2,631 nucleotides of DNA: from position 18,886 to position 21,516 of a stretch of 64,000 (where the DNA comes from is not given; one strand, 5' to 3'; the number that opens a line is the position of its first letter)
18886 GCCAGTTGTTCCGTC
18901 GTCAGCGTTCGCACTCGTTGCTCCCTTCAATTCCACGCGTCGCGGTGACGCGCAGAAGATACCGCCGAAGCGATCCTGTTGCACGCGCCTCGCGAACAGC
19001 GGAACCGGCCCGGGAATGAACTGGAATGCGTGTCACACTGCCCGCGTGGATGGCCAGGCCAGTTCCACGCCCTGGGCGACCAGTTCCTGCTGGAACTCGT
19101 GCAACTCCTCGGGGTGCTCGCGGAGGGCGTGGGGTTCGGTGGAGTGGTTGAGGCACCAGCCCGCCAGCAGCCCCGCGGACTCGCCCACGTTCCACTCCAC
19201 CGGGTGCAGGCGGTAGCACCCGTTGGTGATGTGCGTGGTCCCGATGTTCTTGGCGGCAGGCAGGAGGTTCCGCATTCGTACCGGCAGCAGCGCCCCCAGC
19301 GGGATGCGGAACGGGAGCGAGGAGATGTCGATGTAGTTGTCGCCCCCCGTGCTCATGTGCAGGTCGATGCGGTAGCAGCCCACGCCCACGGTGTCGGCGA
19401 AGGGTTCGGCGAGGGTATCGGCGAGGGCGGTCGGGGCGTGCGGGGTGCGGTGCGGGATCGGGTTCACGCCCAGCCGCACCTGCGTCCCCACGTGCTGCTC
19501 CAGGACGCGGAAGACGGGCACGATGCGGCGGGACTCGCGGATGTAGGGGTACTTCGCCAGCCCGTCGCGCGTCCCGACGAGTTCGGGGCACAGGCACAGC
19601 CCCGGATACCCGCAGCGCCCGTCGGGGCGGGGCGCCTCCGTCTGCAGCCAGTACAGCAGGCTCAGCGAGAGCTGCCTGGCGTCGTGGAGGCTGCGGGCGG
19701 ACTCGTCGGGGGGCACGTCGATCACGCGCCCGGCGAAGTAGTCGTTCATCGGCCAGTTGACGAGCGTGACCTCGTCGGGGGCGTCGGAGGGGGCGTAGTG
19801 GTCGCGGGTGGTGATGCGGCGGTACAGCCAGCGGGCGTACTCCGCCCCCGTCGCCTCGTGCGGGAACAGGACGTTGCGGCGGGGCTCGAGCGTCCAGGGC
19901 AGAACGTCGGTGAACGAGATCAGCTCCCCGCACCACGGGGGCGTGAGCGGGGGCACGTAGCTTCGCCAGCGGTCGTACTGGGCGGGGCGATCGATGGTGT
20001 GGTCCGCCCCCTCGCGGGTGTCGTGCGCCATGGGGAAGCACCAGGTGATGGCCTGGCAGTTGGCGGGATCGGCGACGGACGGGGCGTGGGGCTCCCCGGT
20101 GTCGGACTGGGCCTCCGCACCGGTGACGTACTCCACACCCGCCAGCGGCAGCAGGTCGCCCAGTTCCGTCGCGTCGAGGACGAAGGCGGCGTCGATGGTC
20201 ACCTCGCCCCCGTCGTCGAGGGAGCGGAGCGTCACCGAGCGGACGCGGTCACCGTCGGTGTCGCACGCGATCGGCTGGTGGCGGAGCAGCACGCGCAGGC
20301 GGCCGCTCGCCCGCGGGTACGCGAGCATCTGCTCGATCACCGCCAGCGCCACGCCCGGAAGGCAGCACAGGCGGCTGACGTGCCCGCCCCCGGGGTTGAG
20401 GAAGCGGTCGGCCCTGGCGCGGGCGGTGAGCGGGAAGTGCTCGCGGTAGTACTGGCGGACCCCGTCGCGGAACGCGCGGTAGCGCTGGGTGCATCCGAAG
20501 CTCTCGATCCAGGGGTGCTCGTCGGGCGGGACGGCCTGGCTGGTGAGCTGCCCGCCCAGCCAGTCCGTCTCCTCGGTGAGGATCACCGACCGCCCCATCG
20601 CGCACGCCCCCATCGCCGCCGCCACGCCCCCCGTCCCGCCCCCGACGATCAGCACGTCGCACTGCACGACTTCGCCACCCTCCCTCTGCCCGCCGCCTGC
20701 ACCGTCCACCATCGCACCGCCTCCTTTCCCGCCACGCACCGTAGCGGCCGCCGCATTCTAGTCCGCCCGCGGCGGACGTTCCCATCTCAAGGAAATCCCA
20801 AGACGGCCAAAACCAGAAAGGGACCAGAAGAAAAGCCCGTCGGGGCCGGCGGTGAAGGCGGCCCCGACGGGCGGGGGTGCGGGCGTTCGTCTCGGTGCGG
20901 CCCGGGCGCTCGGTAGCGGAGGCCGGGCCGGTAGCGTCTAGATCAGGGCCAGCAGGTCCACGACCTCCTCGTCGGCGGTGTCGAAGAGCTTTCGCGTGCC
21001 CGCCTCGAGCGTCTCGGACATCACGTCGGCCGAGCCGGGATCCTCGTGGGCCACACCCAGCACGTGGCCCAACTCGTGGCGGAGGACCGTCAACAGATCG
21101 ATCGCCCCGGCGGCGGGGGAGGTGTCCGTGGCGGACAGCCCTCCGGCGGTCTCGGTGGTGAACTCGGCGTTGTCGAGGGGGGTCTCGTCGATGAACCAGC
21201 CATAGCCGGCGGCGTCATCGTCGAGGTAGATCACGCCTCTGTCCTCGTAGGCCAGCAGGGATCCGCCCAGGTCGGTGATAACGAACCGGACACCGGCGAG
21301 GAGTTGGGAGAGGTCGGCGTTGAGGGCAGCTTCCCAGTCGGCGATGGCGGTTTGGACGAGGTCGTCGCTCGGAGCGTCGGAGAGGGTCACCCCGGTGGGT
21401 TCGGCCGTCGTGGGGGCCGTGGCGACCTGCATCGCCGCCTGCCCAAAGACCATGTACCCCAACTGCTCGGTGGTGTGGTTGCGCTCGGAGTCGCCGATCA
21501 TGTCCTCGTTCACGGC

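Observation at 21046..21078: Astacin/metzincin-type zinc-binding motif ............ plus candidate Met-turn at the extreme C-terminus of the giant protein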

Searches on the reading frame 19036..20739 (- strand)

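Call 14: search_protein_families(library=pfam, proteins=[window:19036-20739:-], max_evalue=0.001)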
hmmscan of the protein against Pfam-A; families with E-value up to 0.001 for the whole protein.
window:19036-20739:- (568 aa): 3 families
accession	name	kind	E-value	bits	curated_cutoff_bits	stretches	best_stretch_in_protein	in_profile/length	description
PF12831.13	FAD_oxidored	-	7.8e-96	322.3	27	1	28-553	1-416/416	FAD dependent oxidoreductase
PF00890.30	FAD_binding_2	-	8.7e-05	22.3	20.4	0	28-65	1-38/414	FAD binding domain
PF13450.12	NAD_binding_8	-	0.00042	21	21.9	0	31-72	1-42/68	NAD(P)-binding Rossmann-like domain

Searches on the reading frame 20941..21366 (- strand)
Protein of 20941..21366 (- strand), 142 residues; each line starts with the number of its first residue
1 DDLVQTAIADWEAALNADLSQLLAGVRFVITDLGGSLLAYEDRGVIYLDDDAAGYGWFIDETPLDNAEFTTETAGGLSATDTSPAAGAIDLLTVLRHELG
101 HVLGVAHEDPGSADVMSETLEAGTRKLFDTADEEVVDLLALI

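Call 27: search_solved_structures(query=A2, max_evalue=1, show_alignments=4)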
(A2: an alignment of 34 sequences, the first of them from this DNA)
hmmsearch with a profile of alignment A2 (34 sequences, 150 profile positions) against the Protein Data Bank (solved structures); distinct sequences matched with E-value up to 1: 133 (the best 60 are shown).
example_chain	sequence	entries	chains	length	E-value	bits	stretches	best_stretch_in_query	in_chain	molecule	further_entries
2xs3_A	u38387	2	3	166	2.2e-06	30.7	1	92-133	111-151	KARILYSIN PROTEASE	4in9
2xs4_A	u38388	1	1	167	2.2e-06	30.7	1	92-133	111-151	KARILYSIN PROTEASE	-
8b2q_A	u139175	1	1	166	2.3e-06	30.7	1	92-133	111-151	Karilysin long form Kly38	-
1hv5_A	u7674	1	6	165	2.5e-05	27.3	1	92-122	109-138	STROMELYSIN 3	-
4r3v_A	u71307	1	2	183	8.3e-05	25.6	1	92-133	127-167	Karilysin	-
1rm8_A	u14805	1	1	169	0.00025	24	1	88-123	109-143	Matrix metalloproteinase-16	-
8weo_B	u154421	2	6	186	0.0003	23.8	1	98-126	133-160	Fragilysin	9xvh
2jsd_A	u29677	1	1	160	0.00033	23.6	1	91-124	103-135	Matrix metalloproteinase-20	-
8h3x_C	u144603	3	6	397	0.00057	22.9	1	98-126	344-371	Fragilysin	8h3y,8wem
4l63_A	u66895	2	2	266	0.00096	22.1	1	70-115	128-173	ECXA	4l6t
1c7k_A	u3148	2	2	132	0.0024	20.8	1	73-123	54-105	ZINC ENDOPROTEASE | ZINC PROTEASE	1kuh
9xvw_B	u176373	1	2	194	0.0024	20.8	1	99-124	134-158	Bft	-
4hx3_A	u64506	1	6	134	0.0025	20.8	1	73-123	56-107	Extracellular small neutral protease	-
5h0u_A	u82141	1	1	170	0.0028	20.6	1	90-122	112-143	Matrix metalloproteinase-14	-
1bqq_M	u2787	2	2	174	0.0029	20.6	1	90-122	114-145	MEMBRANE-TYPE MATRIX METALLOPROTEINASE | PROTEIN (MEMBRANE-TYPE MATRIX METALLOPROTEINASE (CDMT1-MMP))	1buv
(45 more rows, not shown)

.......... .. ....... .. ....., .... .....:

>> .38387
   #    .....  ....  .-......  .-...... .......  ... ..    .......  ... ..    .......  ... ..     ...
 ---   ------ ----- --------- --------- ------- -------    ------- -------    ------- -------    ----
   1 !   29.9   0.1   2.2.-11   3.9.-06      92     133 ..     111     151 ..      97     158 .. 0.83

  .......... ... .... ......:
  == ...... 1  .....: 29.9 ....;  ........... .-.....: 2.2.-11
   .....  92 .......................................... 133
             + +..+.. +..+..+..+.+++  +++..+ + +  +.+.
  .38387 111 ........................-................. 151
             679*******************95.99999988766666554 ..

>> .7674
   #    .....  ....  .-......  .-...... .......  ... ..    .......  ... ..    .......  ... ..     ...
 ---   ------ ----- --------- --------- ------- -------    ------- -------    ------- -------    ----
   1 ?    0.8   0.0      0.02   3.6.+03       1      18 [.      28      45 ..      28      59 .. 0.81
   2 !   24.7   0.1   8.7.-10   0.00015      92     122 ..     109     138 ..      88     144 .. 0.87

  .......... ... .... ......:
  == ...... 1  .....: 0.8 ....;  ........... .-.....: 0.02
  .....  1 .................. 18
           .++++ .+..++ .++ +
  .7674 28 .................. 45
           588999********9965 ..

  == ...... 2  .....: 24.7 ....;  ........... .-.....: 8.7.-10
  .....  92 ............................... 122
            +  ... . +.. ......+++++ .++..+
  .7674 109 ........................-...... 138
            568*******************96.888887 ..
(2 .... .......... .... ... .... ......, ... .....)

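Call 28: search_protein_families(library=pfam, alignment_id=A2, max_evalue=0.01)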
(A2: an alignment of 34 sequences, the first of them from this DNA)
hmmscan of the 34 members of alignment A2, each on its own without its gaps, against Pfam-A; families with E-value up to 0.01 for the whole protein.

A. member 1, seq(142 aa): 1 family
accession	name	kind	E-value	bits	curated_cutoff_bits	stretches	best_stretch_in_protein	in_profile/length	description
PF00413.30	Peptidase_M10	-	5.8e-06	26.7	24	1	63-127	102-143/159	Matrixin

B. families by the number of members that match (of 34 scanned): 9 families
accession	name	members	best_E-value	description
PF00413.30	Peptidase_M10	33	5.9e-09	Matrixin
PF13688.12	Reprolysin_5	4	0.00044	Metallo-peptidase family M12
PF13582.12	Reprolysin_3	4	0.0011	Metallo-peptidase family M12B Reprolysin-like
PF02031.22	Peptidase_M7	3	0.00077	Streptomyces extracellular neutral proteinase (M7) family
PF12044.14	Metallopep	2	0.00083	Putative peptidase family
PF13583.11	Reprolysin_4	1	0.0028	Metallo-peptidase family M12B Reprolysin-like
PF05572.19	Peptidase_M43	1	0.0041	Pregnancy-associated plasma protein-A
PF14521.12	Aspzincin_M35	1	0.0046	Lysine-specific metallo-endopeptidase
PF13574.12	Reprolysin_2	1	0.0059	Metallo-peptidase family M12B Reprolysin-like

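Call 34: find_related_loci(query=A2, collection=genome_contigs, flank=6000)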
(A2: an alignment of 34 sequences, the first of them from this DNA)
Query A2 (142 aa) in genome_contigs; peptide patterns used: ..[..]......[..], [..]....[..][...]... (x = any residue, [..] = any of these).
599 stretches matched a pattern (row limit reached: there are more); 540 encode a relative of the query (tblastn E <= 1e-3); the best 80 are kept; 80 distinct loci.
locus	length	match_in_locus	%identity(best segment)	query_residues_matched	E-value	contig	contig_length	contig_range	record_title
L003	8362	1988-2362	50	3-127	2e-31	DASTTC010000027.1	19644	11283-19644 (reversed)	MAG TPA_asm: Burkholderiales bacterium isolate SMAG_U2296 k141_1033939, whole genome shotgun sequence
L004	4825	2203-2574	46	1-127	6e-30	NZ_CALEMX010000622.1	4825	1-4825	MAG: uncultured Gimesia sp. isolate ERR2206771_bin.19_CONCOCT_v1.1_MAG ERZ888641.15607, whole genome shotgun sequence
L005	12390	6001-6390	49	3-131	1e-29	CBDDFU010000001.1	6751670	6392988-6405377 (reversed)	MAG: Pirellulales bacterium isolate 6e7ebcb4-9be1-4cbf-999d-007ef4825789 genome assembly, contig: contig_1, whole genome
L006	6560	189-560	50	3-126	2e-28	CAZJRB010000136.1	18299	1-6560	MAG TPA_asm: uncultured Planctomycetaceae bacterium isolate binchicken_co334_128 genome assembly, contig: NODE_5267_leng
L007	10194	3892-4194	55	26-125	2e-28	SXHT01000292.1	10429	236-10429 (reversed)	MAG: Planctomycetaceae bacterium isolate F1-120-MAGs029 F1-120__c761662, whole genome shotgun sequence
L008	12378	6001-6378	49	3-126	3e-28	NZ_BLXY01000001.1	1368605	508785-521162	Geomonas paludis strain Red736 sequence01, whole genome shotgun sequence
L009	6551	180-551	50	3-126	1e-27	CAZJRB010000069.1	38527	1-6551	MAG TPA_asm: uncultured Planctomycetaceae bacterium isolate binchicken_co334_128 genome assembly, contig: NODE_1651_leng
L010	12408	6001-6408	47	3-139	9e-28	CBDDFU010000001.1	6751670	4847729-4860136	MAG: Pirellulales bacterium isolate 6e7ebcb4-9be1-4cbf-999d-007ef4825789 genome assembly, contig: contig_1, whole genome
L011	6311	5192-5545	48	7-127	7e-28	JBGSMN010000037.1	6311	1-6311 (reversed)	MAG: Rhodopirellula sp. isolate JTS-AC231 k141_2134429, whole genome shotgun sequence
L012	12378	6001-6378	44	1-127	2e-27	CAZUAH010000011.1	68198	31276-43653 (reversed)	MAG TPA_asm: uncultured Pirellulaceae bacterium isolate SRP077602_co5_269 genome assembly, contig: NODE_1759_length_6819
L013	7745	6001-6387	51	3-126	2e-27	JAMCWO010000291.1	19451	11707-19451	MAG: Planctomycetota bacterium isolate FK_Sedi_B_Bin.55 NODE_9857_length_19451_cov_2.06293, whole genome shotgun sequenc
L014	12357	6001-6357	48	3-126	5e-27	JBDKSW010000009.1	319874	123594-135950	MAG: Thermoguttaceae bacterium isolate 6_bin.44 c_000000881177, whole genome shotgun sequence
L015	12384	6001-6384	41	3-133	1e-26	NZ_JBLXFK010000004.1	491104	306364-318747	MAG: Gimesia sp. isolate ET02-14 T02maxbin_out.050RE.5K@4, whole genome shotgun sequence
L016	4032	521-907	45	1-126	1e-26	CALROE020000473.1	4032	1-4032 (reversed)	MAG: Bradyrhizobium ivorense isolate JJ-K9-75-5-m2-bin57 genome assembly, contig: JJ-K9-75-C1543, whole genome shotgun s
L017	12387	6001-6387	43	3-127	2e-26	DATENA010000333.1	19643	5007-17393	MAG TPA_asm: Fibrobacteria bacterium isolate SMAG_U8957 k141_2223256, whole genome shotgun sequence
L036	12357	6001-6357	46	3-125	3e-24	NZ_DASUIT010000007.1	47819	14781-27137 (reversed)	MAG: Aquabacterium sp. isolate SMAG_U1467 k141_1290228, whole genome shotgun sequence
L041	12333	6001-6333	53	15-125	7e-24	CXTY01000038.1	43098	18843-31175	Labrenzia alba genome assembly L.albaCECT7551_Seqman_Prokka, contig 0038, whole genome shotgun sequence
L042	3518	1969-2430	38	1-141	6e-24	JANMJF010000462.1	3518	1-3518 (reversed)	MAG: Pseudomonadota bacterium isolate OTE_64_metabat_465 OTE_64_k141_1361740, whole genome shotgun sequence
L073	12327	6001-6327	46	1-105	1e-22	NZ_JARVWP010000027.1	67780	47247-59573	Bradyrhizobium sp. CER78 27, whole genome shotgun sequence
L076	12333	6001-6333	47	21-132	1e-22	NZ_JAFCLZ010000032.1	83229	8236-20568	Bradyrhizobium sp. JYMT SZCCT0180 NODE_32, whole genome shotgun sequence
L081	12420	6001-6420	44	1-137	2e-22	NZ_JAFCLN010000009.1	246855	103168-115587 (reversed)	Bradyrhizobium lablabi strain SZCCT0009 NODE_9, whole genome shotgun sequence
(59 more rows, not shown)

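Call 58: search_protein_families(library=pfam, proteins=[L036:9529-11685:+, L041:7297-9216:+, L042:3000-3359:+, L073:8032-8562:+, L076:8586-9116:+, L081:6960-8132:+], max_evalue=0.001)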
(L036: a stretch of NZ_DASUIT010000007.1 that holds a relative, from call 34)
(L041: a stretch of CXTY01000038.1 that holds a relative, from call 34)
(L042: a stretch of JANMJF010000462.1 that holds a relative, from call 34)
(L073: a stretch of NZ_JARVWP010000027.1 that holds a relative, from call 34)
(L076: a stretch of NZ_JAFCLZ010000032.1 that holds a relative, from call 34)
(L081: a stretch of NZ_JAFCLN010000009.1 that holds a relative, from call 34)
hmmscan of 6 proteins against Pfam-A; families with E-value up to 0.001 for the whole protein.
L036:9529-11685:+ (719 aa): 2 families
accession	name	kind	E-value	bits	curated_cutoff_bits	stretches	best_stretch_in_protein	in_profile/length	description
PF02163.28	Peptidase_M50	-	3.2e-06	27.1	27.2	1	202-406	4-171/221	Peptidase family M50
PF13437.12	HlyD_3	-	0.00012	23.2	22.2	0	565-633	12-79/106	HlyD family secretion protein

L041:7297-9216:+ (640 aa): 5 families
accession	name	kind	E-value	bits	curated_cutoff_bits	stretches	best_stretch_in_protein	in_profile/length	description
PF13437.12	HlyD_3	-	3.5e-18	66.7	22.2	1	500-604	2-106/106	HlyD family secretion protein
PF16576.10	HlyD_D23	-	2.2e-17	63.5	30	1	404-605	15-212/214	Barrel-sandwich domain of CusB or HlyD membrane-fusion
PF01590.32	GAF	-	2.2e-11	44.9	22.4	1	206-338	4-130/133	GAF domain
PF13492.12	GAF_3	-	7.2e-11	43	27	1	215-340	13-126/129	GAF domain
PF13185.12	GAF_2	-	9.5e-09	36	28.6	1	252-341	50-135/136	GAF domain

L042:3000-3359:+ (120 aa): 1 family
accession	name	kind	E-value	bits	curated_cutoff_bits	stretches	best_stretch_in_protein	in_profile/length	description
PF11950.13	DUF3467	-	8.1e-23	80.7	25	1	12-98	8-90/92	Protein of unknown function (DUF3467)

L073:8032-8562:+ (177 aa): 1 family
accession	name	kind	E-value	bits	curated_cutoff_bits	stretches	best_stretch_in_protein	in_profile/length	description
PF07484.17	Collar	-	6.2e-26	90.6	24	1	8-61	2-55/57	Phage Tail Collar Domain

L076:8586-9116:+ (177 aa): 6 families
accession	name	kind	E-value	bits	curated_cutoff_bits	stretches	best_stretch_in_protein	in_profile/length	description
PF00583.31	Acetyltransf_1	-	3.1e-12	47.2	20.7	1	78-158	31-116/116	Acetyltransferase (GNAT) family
PF13508.13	Acetyltransf_7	-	2.3e-11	44.4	27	1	84-159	6-83/84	Acetyltransferase (GNAT) domain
PF08445.16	FR47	-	9.8e-09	35.5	22.1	1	106-161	24-80/86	FR47-like protein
PF13302.13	Acetyltransf_3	-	3.1e-08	34.8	25.4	1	23-159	2-138/138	Acetyltransferase (GNAT) domain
PF13673.13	Acetyltransf_10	-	1.9e-06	28.3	23.6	1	107-166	55-115/128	Acetyltransferase (GNAT) domain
PF13527.13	Acetyltransf_9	-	0.00022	21.6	25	1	106-158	75-124/127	Acetyltransferase (GNAT) domain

L081:6960-8132:+ (391 aa): 3 families
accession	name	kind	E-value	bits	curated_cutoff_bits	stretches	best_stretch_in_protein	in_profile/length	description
PF25137.1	ADH_Fe_C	-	3e-32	112.3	27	1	205-378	3-182/194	Fe-containing alcohol dehydrogenase family, C-terminal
PF00465.25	Fe-ADH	-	1.6e-31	109.6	31.3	1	20-192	3-168/168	Iron-containing alcohol dehydrogenase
PF13685.12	Fe-ADH_2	-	6.5e-06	26.7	28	1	23-115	2-93/149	Iron-containing alcohol dehydrogenase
